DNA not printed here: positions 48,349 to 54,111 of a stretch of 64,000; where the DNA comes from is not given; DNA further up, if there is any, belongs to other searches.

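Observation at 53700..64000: Modular tandem array (>=6 modules of ~551 aa) with evidence of recent homogenisation between modules 1 and 4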

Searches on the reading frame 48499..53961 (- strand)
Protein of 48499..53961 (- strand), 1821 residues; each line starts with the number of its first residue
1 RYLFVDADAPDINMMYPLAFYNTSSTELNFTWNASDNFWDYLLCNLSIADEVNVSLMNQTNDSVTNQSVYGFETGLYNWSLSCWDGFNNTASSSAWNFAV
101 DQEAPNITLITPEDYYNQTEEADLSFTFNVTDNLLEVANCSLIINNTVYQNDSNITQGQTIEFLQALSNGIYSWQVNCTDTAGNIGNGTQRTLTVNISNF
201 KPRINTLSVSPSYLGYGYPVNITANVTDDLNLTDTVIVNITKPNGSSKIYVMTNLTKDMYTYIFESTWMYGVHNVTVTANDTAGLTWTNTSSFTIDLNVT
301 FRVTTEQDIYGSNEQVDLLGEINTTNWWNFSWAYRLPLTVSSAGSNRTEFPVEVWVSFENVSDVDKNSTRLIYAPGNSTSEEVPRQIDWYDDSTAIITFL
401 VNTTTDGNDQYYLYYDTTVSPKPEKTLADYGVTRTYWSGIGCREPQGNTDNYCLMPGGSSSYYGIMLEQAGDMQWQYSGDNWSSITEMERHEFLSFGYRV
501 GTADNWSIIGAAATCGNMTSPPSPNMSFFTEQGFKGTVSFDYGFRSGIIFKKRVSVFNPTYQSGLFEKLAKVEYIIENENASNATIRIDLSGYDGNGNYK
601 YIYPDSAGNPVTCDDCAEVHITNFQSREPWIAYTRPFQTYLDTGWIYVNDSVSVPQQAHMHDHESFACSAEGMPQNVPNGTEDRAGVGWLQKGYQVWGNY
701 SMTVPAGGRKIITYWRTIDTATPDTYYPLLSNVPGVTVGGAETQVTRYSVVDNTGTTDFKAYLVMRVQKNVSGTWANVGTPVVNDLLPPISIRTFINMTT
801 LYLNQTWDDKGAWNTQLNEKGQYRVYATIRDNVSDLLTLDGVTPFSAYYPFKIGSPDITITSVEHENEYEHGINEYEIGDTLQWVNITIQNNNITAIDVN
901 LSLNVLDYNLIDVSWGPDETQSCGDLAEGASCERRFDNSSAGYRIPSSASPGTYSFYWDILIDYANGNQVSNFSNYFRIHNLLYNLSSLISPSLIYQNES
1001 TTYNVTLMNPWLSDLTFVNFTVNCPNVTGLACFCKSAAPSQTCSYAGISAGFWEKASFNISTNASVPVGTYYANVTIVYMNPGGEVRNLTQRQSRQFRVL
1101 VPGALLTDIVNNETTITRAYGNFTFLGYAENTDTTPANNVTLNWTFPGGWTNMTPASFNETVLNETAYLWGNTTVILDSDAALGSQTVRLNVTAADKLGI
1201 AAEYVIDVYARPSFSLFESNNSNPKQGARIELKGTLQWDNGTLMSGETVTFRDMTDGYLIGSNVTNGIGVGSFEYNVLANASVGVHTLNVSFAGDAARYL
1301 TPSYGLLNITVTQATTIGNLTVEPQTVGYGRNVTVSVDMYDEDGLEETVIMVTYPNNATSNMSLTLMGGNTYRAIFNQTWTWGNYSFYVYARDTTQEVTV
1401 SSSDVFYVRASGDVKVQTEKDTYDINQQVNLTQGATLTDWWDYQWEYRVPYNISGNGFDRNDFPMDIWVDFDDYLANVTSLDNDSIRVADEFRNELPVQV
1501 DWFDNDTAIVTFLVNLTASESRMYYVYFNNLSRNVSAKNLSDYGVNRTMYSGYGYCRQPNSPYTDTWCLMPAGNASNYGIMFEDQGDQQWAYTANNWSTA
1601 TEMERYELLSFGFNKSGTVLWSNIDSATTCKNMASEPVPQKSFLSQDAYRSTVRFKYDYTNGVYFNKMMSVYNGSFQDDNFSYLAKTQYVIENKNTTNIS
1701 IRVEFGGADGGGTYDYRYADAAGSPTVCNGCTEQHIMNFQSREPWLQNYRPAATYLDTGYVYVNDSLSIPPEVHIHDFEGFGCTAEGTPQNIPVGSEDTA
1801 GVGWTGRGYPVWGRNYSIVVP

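Call 11: search_protein_families(library=pfam, proteins=[window:48499-53961:-], max_evalue=0.1)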
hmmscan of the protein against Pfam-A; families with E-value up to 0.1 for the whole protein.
window:48499-53961:- (1821 aa): 3 families
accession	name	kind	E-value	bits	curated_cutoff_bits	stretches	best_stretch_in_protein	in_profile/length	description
PF19077.6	Big_13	-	2e-08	35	27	2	117-195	22-100/102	Bacterial Ig-like domain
PF10633.15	NPCBM_assoc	-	8e-05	23.2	24.4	1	1128-1193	12-76/78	NPCBM-associated, NEW3 domain of alpha-galactosidase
PF20898.2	P_T4SS_TraN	-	0.091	13.5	27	0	509-528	2-28/59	P-type Type IV secretion system, TraN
